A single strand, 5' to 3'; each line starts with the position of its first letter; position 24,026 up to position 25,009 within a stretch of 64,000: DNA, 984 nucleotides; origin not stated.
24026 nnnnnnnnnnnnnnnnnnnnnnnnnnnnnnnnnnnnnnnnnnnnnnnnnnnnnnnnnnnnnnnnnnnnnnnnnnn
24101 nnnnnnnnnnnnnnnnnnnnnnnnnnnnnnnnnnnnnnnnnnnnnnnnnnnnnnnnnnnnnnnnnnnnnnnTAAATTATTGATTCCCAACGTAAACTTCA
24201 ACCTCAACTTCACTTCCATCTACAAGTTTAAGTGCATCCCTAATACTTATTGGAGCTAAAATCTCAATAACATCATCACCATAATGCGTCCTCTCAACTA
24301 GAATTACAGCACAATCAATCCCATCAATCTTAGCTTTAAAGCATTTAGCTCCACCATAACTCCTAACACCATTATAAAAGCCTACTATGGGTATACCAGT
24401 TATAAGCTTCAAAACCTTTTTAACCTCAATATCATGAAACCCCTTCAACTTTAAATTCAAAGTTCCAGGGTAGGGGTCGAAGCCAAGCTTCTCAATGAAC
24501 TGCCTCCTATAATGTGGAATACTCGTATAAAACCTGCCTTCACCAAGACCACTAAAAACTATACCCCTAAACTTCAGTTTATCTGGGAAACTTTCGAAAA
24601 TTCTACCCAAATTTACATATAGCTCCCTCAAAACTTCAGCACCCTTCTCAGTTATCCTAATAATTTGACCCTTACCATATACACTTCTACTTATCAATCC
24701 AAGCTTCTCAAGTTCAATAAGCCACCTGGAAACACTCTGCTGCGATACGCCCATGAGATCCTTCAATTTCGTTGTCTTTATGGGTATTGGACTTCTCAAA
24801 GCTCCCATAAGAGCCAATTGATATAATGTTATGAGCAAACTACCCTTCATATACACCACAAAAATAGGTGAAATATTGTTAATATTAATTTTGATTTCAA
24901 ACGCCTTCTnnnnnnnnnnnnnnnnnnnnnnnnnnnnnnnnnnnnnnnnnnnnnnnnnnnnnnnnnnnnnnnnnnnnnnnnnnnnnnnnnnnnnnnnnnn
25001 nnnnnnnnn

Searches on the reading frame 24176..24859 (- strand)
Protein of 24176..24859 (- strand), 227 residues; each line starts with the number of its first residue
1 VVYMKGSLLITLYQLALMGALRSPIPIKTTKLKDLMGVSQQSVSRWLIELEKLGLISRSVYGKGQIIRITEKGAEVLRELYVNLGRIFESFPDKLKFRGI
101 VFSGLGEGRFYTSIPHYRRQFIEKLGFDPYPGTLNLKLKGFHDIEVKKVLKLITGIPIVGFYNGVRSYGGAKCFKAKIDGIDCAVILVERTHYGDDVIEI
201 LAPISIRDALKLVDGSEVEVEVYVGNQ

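Call 59: search_protein_families(library=pfam, proteins=[window:24176-24859:-])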
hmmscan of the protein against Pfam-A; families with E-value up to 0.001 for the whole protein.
window:24176-24859:- (227 aa): 4 families
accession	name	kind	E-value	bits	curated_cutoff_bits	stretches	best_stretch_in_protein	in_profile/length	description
PF01982.22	CTP-dep_RFKase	-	3.6e-41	140.4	25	1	101-222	1-121/121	Domain of unknown function DUF120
PF01047.28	MarR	-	1.3e-06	28.6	24.6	1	10-59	1-50/59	MarR family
PF13545.12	HTH_Crp_2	-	8.7e-05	22.9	27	1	22-70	18-62/70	Crp-like helix-turn-helix domain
PF25213.1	HVO_A0261_N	-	0.00028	21.1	35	1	15-80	14-74/86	HVO_A0261 N-terminal domain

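Call 62: find_homologous_proteins(query=window:24176-24850:-, max_evalue=1e-20)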
Query window:24176-24850:- (224 aa): 4371 proteins with E <= 1e-20 among 4840 candidates; the best 120 are listed.
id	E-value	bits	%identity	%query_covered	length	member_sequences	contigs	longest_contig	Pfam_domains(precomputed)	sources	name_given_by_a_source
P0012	3.0e-140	483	99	100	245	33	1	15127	PF01047.29,PF01982.23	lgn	-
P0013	1.5e-106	373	77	95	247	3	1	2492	PF01982.23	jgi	-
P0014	3.1e-105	369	76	99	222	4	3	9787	PF01982.23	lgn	-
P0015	3.9e-100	352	73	99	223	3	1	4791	PF01982.23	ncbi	ncbi:MAG: DUF120 domain-containing protein [Candidatus Methanomethylicia archaeon]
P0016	1.7e-98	347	71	99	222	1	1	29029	PF01047.29,PF01982.23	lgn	-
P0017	1.8e-79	285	60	95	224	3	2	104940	PF01982.23,PF12802.14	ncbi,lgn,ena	-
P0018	2.1e-78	281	56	100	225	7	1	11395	PF01047.29,PF08279.19,PF01982.23,PF13518.13,PF08220.19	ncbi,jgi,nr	ncbi:MAG: DUF120 domain-containing protein [Candidatus Verstraetearchaeota archaeon]|nr:DUF120 domai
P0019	1.8e-77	278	60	97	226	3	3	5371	PF01982.23,PF12802.14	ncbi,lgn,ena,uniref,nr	ncbi:MAG: riboflavin kinase [Candidatus Methanomethylicota archaeon]|uniref:Riboflavin kinase n=1 Ta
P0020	1.1e-76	276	59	99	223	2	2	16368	PF13412.13,PF01982.23,PF12802.14,PF13545.13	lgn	-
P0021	1.5e-76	275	56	99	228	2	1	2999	PF01047.29,PF01982.23,PF08220.19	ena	-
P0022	1.9e-76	275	60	98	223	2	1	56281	PF01047.29,PF13412.13,PF01982.23,PF12802.14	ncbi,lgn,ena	-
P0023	1.9e-76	275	57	99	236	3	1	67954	PF01982.23,PF12802.14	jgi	-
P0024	2.3e-76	274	58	99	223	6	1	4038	PF01047.29,PF13412.13,PF01982.23,PF12802.14,PF13545.13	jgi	-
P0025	4.5e-64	234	51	100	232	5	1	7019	PF01982.23,PF12802.14,PF13545.13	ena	-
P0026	2.5e-63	232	49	99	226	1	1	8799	PF01982.23,PF13545.13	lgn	-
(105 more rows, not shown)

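Call 63: find_encoding_contigs(protein=P0014, flank=2500, max_places=2)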
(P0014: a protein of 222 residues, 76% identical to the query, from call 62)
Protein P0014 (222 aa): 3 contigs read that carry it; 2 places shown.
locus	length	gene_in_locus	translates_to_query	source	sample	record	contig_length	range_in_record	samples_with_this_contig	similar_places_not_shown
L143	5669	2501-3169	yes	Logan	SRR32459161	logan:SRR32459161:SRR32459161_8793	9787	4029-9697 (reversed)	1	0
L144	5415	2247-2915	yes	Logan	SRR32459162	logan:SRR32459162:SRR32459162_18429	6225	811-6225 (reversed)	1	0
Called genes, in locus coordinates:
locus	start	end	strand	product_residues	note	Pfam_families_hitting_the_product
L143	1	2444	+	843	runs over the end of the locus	?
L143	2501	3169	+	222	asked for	PF01982:CTP-dep_RFKase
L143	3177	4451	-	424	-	PF01964:ThiC_Rad_SAM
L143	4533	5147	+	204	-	PF02511:Thy1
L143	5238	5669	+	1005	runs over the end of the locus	PF02687:FtsX (weak)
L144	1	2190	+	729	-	?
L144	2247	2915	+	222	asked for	PF01982:CTP-dep_RFKase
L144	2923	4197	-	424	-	PF01964:ThiC_Rad_SAM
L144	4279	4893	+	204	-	PF02511:Thy1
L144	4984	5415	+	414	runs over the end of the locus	?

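Call 64: find_encoding_contigs(protein=P0015, flank=2500, max_places=1)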
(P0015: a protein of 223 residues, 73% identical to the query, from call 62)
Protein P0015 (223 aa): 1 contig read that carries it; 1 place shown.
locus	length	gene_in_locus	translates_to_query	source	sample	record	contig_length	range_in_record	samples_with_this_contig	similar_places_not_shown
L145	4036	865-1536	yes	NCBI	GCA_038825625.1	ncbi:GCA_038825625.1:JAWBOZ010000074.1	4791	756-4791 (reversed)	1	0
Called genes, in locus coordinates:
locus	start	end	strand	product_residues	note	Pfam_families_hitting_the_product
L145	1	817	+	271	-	?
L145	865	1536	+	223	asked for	PF01982:CTP-dep_RFKase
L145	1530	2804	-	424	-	PF01964:ThiC_Rad_SAM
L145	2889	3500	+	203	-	PF02511:Thy1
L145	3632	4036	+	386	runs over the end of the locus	?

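Call 65: find_encoding_contigs(protein=P0016, flank=2500, max_places=1)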
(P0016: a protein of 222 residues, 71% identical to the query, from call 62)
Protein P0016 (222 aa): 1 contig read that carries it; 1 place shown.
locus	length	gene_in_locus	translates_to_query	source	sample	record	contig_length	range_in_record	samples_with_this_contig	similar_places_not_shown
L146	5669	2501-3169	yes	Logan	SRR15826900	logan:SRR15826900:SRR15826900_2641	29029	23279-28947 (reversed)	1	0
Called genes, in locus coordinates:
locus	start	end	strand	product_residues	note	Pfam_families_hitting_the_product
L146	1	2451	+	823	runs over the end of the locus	PF00246:Peptidase_M14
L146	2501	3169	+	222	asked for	PF01047:MarR (weak), PF01982:CTP-dep_RFKase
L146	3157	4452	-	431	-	PF01964:ThiC_Rad_SAM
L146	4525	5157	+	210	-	PF02511:Thy1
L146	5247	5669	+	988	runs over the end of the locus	PF02687:FtsX (weak)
